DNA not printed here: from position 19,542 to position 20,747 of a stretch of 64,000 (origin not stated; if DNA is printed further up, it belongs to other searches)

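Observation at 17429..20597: Low-G+C island between fadD and dgt: three divergent paralogues of one uncharacterised HTH/winged-helix family bracket a secreted repeat-peptide gene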

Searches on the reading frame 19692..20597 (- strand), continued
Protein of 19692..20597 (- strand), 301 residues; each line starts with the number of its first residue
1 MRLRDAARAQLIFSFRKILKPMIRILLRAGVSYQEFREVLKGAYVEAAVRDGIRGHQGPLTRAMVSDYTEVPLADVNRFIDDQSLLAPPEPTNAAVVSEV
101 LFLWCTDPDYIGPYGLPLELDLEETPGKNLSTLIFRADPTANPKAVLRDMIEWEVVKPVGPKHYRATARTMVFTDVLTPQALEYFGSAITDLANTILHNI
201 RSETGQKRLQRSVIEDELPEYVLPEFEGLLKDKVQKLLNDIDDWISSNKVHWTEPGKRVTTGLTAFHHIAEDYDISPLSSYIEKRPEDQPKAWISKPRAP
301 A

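Call 73: search_protein_representatives(alignment_id=A5)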
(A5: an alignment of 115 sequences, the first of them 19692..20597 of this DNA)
Query: 115 sequences, 294 profile positions. Proteins with E-value up to 0.001 (for the whole library): 5310; up to 1e-10: 3827; up to 1e-30: 673. The best 150 are listed.
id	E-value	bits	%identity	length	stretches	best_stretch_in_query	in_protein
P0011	1.8e-103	362.3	-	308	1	1-282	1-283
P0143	7.8e-87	307.7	-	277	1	4-276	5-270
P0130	3.0e-85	302.5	-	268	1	3-274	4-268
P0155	1.8e-83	296.7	-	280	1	1-277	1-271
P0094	1.3e-82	293.8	-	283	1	19-234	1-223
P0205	5.1e-78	278.8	-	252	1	17-273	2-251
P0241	2.8e-74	266.5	-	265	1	19-284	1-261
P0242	9.0e-72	258.3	-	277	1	4-275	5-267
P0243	2.2e-71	257.0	-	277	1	3-274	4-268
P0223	5.2e-71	255.8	-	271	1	7-274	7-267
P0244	1.4e-69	251.1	-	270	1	1-272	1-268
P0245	6.9e-69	248.8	-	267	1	4-273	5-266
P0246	1.5e-67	244.4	-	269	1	10-272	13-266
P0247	7.6e-67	242.1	-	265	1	5-274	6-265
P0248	2.1e-65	237.4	-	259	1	8-270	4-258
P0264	7.6e-57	209.3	-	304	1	4-288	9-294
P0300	3.0e-46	174.5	-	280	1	4-260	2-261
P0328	7.8e-44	166.5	-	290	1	11-262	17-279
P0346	1.8e-42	162.0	-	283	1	5-263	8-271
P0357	8.2e-42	159.9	-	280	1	5-255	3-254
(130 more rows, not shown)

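Call 77: find_encoding_contigs(protein=P0264, flank=6000, max_places=2)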
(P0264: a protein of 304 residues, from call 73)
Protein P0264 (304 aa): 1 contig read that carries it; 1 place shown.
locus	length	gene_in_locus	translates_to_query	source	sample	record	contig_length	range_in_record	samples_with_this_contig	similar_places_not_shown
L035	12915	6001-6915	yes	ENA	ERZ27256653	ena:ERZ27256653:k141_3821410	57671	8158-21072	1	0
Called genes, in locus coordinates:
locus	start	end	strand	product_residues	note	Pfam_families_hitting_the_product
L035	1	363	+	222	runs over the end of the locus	PF04350:PilO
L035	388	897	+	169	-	PF04351:PilP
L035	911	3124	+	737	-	PF11741:AMIN, PF21305:type_II_gspD_N0 (weak), PF07660:STN, PF03958:Secretin_N, PF00263:Secretin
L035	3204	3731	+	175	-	PF13238:AAA_18 (weak), PF01202:SKI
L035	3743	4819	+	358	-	PF00465:Fe-ADH (weak), PF13685:Fe-ADH_2, PF01761:DHQ_synthase, PF24621:DHQS_C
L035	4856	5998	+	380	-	PF01966:HD, PF13286:HD_assoc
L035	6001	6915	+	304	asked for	PF20112:DUF6502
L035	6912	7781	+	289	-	PF20112:DUF6502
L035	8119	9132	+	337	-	PF14481:Fimbrial_PilY2 (faint)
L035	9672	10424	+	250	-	PF20112:DUF6502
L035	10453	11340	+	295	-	PF20112:DUF6502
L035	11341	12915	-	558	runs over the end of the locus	PF00501:AMP-binding, PF13193:AMP-binding_C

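Call 80: find_encoding_contigs(protein=P0357, flank=6000, max_places=2)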
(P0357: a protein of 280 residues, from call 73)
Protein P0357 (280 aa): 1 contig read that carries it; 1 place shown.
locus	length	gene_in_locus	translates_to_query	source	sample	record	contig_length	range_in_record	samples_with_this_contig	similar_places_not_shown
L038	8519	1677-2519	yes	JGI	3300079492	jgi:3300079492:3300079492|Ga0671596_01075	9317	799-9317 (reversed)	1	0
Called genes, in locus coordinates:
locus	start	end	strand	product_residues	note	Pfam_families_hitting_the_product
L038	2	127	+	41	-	?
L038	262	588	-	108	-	-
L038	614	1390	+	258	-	PF08238:Sel1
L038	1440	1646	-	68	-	-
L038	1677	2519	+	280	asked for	PF20112:DUF6502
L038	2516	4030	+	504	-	PF18914:DUF5666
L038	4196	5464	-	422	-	PF06808:DctM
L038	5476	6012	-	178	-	PF04290:DctQ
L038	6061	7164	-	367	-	PF03480:DctP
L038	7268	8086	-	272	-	PF00218:IGPS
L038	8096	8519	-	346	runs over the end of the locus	PF02885:Glycos_trans_3N, PF00591:Glycos_transf_3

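Call 81: find_encoding_contigs(protein=P0346, flank=6000, max_places=2)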
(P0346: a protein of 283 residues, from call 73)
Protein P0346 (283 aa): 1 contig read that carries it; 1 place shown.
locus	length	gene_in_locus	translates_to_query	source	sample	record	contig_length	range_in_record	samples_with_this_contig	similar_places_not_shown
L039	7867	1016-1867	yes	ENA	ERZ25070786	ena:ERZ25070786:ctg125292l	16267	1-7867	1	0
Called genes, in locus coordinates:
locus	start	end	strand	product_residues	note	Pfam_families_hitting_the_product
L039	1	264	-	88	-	?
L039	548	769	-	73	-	PF06966:DUF1295 (weak)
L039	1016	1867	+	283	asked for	PF20112:DUF6502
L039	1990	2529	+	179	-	PF18914:DUF5666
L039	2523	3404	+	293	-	PF18914:DUF5666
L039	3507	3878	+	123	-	-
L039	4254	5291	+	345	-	-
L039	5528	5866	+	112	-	PF12228:DUF3604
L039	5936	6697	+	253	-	-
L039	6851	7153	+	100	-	PF04542:Sigma70_r2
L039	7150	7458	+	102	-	PF08281:Sigma70_r4_2, PF04545:Sigma70_r4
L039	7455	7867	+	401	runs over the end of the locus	-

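Call 82: find_encoding_contigs(protein=P0328, flank=6000, max_places=2)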
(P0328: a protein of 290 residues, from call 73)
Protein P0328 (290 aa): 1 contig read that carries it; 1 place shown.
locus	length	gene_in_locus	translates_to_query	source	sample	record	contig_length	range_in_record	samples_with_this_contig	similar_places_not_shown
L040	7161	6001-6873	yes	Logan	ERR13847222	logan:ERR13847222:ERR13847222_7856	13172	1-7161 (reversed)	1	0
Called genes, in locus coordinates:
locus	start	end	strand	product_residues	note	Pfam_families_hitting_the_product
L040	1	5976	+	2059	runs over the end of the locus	PF17803:Cadherin_4, PF17892:Cadherin_5, PF17963:Big_9, PF17963:Big_9, PF00028:Cadherin, PF17803:Cadherin_4, PF00028:Cadherin, PF00028:Cadherin, +10 more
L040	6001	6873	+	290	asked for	PF20112:DUF6502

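Call 89: search_protein_families(library=pfam, proteins=[L035:8119-8670:+, L005:9088-9600:+, L027:7008-7520:+, L038:2516-4030:+, L033:7607-8002:+, L032:7665-8066:+, L024:6413-6925:+], max_evalue=10)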
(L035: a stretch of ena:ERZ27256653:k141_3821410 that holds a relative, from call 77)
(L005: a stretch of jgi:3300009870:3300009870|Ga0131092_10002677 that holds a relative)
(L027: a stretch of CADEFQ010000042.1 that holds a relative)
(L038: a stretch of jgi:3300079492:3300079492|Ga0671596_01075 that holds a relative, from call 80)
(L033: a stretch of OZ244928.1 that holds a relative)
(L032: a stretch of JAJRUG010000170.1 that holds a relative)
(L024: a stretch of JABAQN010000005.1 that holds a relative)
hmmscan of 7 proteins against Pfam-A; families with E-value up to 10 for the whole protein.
L035:8119-8670:+ (184 aa): 3 families
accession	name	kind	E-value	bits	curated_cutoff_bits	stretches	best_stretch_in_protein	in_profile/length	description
PF18914.6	DUF5666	-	3.9e-10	40.3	27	2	38-93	2-52/60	Domain of unknown function (DUF5666)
PF14481.13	Fimbrial_PilY2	-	1.1e-05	25.3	25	1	37-105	8-72/75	Type 4 fimbrial biogenesis protein PilY2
PF10676.14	gerPA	-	0.00028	21.5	27.3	1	34-75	2-43/72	Spore germination protein gerPA/gerPF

L005:9088-9600:+ (171 aa): 0 families

L027:7008-7520:+ (171 aa): 1 family
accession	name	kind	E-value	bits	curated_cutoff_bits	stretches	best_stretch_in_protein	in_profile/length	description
PF18914.6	DUF5666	-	9.6e-05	23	27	2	31-55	2-24/60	Domain of unknown function (DUF5666)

L038:2516-4030:+ (504 aa): 2 families
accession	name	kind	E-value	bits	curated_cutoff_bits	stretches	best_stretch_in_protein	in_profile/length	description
PF18914.6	DUF5666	-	4.2e-32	110.7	27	5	124-187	1-60/60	Domain of unknown function (DUF5666)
PF19135.5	DUF5818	-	0.07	13.1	27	1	397-417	36-56/57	Protein of unknown function (DUF5818)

L033:7607-8002:+ (131 aa): 5 families
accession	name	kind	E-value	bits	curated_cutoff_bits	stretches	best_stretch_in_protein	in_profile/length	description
PF18914.6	DUF5666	-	0.012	16.3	27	1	82-128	2-48/60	Domain of unknown function (DUF5666)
PF25471.1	TM_PetC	-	0.12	12.6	37.1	1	61-77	26-42/48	Iron-sulfur subunit PetC transmembrane anchor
PF23624.1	ORF68_C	-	0.17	12.6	27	1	69-102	56-89/121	ORF68-like, C-terminal domain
PF00467.35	KOW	-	0.2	12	22.3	1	13-29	16-32/32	KOW motif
PF25141.1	PGAP1_2nd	-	0.2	11.9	25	1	27-62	41-76/163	GPI inositol-deacylase beta-sandwich domain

L032:7665-8066:+ (133 aa): 0 families

L024:6413-6925:+ (171 aa): 2 families
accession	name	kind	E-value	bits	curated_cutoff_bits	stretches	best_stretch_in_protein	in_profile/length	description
PF18914.6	DUF5666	-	0.00065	20.4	27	2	31-54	2-23/60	Domain of unknown function (DUF5666)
PF22287.2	TraI-like_C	-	0.24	11.8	28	1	26-54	52-80/85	TraI-like C-terminal domain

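Call 93: find_homologous_proteins(query=A7, max_evalue=0.001)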
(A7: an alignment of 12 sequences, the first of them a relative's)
Query A7 (12 sequences) (280 aa, profile of the alignment): 373 proteins with E <= 0.001 among 8000 candidates; the best 120 are listed.
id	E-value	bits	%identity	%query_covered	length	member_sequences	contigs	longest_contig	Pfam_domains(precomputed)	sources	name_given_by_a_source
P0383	3.7e-103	363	37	92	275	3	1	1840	PF20112.5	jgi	jgi:hypothetical protein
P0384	4.8e-103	363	37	94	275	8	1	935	PF20112.5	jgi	-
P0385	1.2e-102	361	37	92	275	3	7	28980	PF20112.5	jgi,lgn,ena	jgi:hypothetical protein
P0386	1.2e-102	361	35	92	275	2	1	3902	PF20112.5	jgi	jgi:hypothetical protein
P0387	4.2e-102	360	35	92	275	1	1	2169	PF20112.5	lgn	-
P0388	7.6e-102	359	37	99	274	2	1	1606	PF20112.5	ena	-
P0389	3.5e-101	357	39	95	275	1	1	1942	PF20112.5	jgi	-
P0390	9.7e-101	355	35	96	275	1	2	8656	PF20112.5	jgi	jgi:hypothetical protein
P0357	2.2e-100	354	100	100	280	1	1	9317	PF20112.5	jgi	jgi:hypothetical protein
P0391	2.3e-100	354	38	93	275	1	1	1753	PF20112.5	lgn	-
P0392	2.4e-100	354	37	98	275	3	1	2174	PF20112.5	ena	-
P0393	4.8e-100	353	38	97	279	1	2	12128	PF20112.5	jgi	-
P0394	1.0e-99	352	38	93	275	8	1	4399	PF20112.5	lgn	-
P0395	1.0e-99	352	37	96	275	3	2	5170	PF20112.5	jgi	jgi:hypothetical protein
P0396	1.1e-99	352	35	92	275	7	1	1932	PF20112.5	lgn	-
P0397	1.2e-99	352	37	98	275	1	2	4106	PF20112.5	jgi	jgi:hypothetical protein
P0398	1.3e-99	352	38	93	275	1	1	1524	PF20112.5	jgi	-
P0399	1.3e-99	351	37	98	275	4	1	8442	PF20112.5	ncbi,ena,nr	ncbi:MAG TPA: DUF6502 family protein [Syntrophobacteria bacterium]|nr:DUF6502 family protein [Syntro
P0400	1.9e-99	351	38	100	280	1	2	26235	PF20112.5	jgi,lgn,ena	jgi:hypothetical protein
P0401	2.9e-99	350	38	94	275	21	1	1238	PF20112.5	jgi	jgi:Family of unknown function (DUF6502)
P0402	3.0e-99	350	38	90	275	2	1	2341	PF20112.5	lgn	-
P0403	3.1e-99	350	39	93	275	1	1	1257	PF20112.5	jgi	jgi:hypothetical protein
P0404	4.5e-99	350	37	89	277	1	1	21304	PF20112.5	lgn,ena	-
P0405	4.6e-99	350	35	95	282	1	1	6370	PF20112.5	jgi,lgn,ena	-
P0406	6.5e-99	349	38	95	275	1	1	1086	PF20112.5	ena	-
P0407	6.6e-99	349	36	87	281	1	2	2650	PF20112.5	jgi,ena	-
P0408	1.4e-98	348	36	94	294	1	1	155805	PF20112.5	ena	-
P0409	3.6e-98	347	37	98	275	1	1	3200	PF20112.5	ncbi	-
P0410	4.2e-98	347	36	89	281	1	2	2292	PF20112.5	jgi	jgi:hypothetical protein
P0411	4.5e-98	346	38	94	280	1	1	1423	PF20112.5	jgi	-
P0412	5.4e-98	346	38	94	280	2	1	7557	PF20112.5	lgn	-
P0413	6.2e-98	346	37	96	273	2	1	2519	PF20112.5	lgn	-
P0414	8.5e-98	346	37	94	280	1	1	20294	PF20112.5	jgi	jgi:hypothetical protein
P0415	9.0e-98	345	38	88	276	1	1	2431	PF20112.5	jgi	jgi:hypothetical protein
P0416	1.0e-97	345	36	89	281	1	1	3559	PF20112.5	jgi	jgi:hypothetical protein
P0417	1.3e-97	345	36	99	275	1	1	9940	PF20112.5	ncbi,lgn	ncbi:MAG TPA: DUF6502 family protein [Gammaproteobacteria bacterium]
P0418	1.4e-97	345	36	89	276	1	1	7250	PF20112.5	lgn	-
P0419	1.7e-97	345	33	98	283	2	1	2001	PF20112.5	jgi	jgi:hypothetical protein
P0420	2.7e-97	344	34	96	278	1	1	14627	PF20112.5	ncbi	ncbi:MAG: DUF6502 family protein [Burkholderiales bacterium]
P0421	3.7e-97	343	40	91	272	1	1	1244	PF20112.5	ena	-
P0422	4.6e-97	343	35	99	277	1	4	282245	PF20112.5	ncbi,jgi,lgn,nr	ncbi:MAG: hypothetical protein IT392_03930 [Nitrospirae bacterium]|nr:hypothetical protein [Nitrospi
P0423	8.1e-97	342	38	94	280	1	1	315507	PF20112.5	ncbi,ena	-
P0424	1.4e-96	342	35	87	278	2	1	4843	PF20112.5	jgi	jgi:hypothetical protein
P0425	1.5e-96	341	36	89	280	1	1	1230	PF20112.5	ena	-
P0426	1.6e-96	341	36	91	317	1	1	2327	PF20112.5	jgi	jgi:hypothetical protein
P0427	1.9e-96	341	37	100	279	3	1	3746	PF20112.5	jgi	-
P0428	2.3e-96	341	36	96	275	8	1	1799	PF20112.5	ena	-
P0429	2.3e-96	341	36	89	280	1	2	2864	PF20112.5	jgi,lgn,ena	-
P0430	2.7e-96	341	36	95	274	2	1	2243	PF20112.5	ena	-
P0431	3.4e-96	340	35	89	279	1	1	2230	PF20112.5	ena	-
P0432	4.9e-96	340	37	94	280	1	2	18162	PF20112.5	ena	-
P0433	8.5e-96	339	37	94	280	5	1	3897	PF20112.5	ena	-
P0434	8.7e-96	339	34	88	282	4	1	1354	PF20112.5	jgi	jgi:hypothetical protein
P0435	1.1e-95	339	37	96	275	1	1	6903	PF20112.5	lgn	-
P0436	1.2e-95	339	35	92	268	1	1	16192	PF20112.5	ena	-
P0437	2.2e-95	338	39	86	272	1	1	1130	PF20112.5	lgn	-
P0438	2.5e-95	337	37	86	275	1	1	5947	PF20112.5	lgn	-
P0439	2.6e-95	337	36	98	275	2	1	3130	PF20112.5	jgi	-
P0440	3.1e-95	337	36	95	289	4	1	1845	PF20112.5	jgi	-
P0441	4.6e-95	337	35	88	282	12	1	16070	PF20112.5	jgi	jgi:hypothetical protein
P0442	6.5e-95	336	36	88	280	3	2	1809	PF20112.5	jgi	jgi:hypothetical protein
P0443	6.6e-95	336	35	94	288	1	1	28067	PF20112.5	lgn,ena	-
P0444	1.2e-94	335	35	88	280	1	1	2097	PF20112.5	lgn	-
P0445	2.2e-94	334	36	94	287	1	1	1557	PF20112.5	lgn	-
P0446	2.4e-94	334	36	96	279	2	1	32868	PF20112.5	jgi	-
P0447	2.7e-94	334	35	96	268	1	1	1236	PF20112.5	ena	-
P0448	2.8e-94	334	37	99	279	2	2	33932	PF20112.5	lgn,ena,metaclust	metaclust:\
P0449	2.9e-94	334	35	87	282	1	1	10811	PF20112.5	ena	-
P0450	4.8e-94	333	40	98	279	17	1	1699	PF20112.5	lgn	-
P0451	5.0e-94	333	34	94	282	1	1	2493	PF20112.5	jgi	jgi:hypothetical protein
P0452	5.1e-94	333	35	87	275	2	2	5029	PF20112.5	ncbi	-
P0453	5.3e-94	333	35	87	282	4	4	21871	PF20112.5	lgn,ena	-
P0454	5.7e-94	333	34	87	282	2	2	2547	PF20112.5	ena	-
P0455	6.0e-94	333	37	89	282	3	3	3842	PF20112.5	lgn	-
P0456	9.7e-94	332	37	87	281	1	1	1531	PF20112.5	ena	-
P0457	1.0e-93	332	41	86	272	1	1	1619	PF20112.5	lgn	-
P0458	1.2e-93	332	37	95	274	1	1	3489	PF20112.5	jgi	jgi:hypothetical protein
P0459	1.2e-93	332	37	87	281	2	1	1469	PF20112.5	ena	-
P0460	1.3e-93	332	39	95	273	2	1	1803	PF20112.5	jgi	-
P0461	1.5e-93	332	36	94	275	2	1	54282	PF20112.5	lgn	-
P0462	2.0e-93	331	36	94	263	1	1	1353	PF20112.5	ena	-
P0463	2.7e-93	331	37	88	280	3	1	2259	PF20112.5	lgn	-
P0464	3.1e-93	331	38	90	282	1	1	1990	PF20112.5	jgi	jgi:Family of unknown function (DUF6502)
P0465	3.5e-93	330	36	89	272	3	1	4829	PF20112.5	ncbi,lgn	ncbi:MAG: DUF6502 family protein [Gammaproteobacteria bacterium]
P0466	4.7e-93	330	35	94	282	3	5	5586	PF20112.5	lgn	-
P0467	4.8e-93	330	33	94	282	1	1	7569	PF20112.5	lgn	-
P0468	4.8e-93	330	35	89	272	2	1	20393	PF20112.5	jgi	-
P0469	5.2e-93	330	35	98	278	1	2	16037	PF20112.5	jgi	-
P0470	5.4e-93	330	35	98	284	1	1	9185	PF20112.5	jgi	-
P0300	7.0e-93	329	31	91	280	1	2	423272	PF20112.5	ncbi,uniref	ncbi:DUF6502 family protein [Salinisphaera aquimarina]|uniref:DUF6502 family protein n=1 Tax=Salinis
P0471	1.2e-92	329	38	93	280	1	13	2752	PF20112.5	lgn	-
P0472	1.3e-92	329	38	96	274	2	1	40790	PF20112.5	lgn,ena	-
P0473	1.3e-92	329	33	95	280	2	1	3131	PF20112.5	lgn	-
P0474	1.4e-92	328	34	94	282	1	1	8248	PF20112.5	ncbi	-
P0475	2.2e-92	328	34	97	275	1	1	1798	PF20112.5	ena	-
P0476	3.6e-92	327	34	96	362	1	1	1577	PF20112.5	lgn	-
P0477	3.7e-92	327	34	97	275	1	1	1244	PF20112.5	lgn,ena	-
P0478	4.0e-92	327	34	97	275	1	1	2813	PF20112.5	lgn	-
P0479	4.3e-92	327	35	96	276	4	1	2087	PF20112.5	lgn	-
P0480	5.4e-92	327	34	97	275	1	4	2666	PF20112.5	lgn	-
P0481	6.9e-92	326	34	96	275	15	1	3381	PF20112.5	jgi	jgi:hypothetical protein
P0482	8.6e-92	326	36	91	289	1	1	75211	PF20112.5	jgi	-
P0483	9.0e-92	326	37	95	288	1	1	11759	PF20112.5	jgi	-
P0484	9.2e-92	326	34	97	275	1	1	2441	PF20112.5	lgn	-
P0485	9.6e-92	326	34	97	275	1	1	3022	PF20112.5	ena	-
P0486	9.6e-92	326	37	86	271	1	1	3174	PF20112.5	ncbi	ncbi:MAG: DUF6502 family protein [Candidatus Binatia bacterium]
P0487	9.7e-92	326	36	93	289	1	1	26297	PF20112.5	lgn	-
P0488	1.2e-91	325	41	93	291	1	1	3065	PF20112.5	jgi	-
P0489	1.2e-91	325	34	97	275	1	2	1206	PF20112.5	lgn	-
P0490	1.3e-91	325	33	96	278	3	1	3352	PF20112.5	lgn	-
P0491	1.3e-91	325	35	96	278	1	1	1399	PF20112.5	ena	-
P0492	1.4e-91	325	34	97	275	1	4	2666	PF20112.5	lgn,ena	-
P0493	1.6e-91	325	33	96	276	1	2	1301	PF20112.5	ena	-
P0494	2.3e-91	324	34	94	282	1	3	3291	PF20112.5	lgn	-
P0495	3.2e-91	324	34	94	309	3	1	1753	PF20112.5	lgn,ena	-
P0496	3.6e-91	324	35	96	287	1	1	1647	PF20112.5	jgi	jgi:hypothetical protein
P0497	4.5e-91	324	36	98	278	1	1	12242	PF20112.5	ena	-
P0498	4.5e-91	323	36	87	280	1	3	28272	PF20112.5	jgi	-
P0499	4.6e-91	323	34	86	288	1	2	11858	PF20112.5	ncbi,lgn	-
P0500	7.5e-91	323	36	91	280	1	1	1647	PF20112.5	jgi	jgi:hypothetical protein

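Call 94: find_encoding_contigs(protein=P0300, flank=5000, max_places=1)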
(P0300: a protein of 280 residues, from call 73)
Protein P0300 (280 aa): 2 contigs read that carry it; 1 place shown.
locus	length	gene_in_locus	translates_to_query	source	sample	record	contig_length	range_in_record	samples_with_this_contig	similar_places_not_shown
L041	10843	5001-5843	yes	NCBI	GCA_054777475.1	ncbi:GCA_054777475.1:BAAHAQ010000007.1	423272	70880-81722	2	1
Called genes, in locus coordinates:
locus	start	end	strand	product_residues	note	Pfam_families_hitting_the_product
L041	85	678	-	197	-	PF00677:Lum_binding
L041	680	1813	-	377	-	PF00383:dCMP_cyt_deam_1, PF14437:MafB19-deam (weak), PF01872:RibD_C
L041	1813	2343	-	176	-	PF22811:Zn_ribbon_NrdR, PF03477:ATP-cone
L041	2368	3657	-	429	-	PF00464:SHMT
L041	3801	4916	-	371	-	PF02445:NadA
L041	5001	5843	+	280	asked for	PF20112:DUF6502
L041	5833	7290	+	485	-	PF18914:DUF5666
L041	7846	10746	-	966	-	-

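Call 95: find_encoding_contigs(protein=P0422, flank=5000, max_places=1)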
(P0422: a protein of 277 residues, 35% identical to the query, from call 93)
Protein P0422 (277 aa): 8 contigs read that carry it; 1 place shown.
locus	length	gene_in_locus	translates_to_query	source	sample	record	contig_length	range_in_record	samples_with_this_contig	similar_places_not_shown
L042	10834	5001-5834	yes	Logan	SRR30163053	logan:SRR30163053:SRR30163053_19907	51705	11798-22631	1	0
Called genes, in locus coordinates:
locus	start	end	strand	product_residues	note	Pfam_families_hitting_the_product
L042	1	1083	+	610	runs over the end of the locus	-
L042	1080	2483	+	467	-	PF00206:Lyase_1, PF10415:FumaraseC_C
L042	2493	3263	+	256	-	PF01988:VIT1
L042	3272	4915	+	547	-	PF01368:DHH, PF00571:CBS, PF07085:DRTGG, PF00571:CBS, PF02833:DHHA2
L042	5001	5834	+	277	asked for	PF20112:DUF6502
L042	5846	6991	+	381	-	PF18914:DUF5666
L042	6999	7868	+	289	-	PF21360:PylC-like_N (weak)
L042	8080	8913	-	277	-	PF01790:LGT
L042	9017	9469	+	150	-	PF00293:NUDIX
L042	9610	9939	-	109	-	PF13442:Cytochrome_CBB3, PF00034:Cytochrom_C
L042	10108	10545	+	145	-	PF02082:Rrf2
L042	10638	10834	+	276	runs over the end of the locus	PF00510:COX3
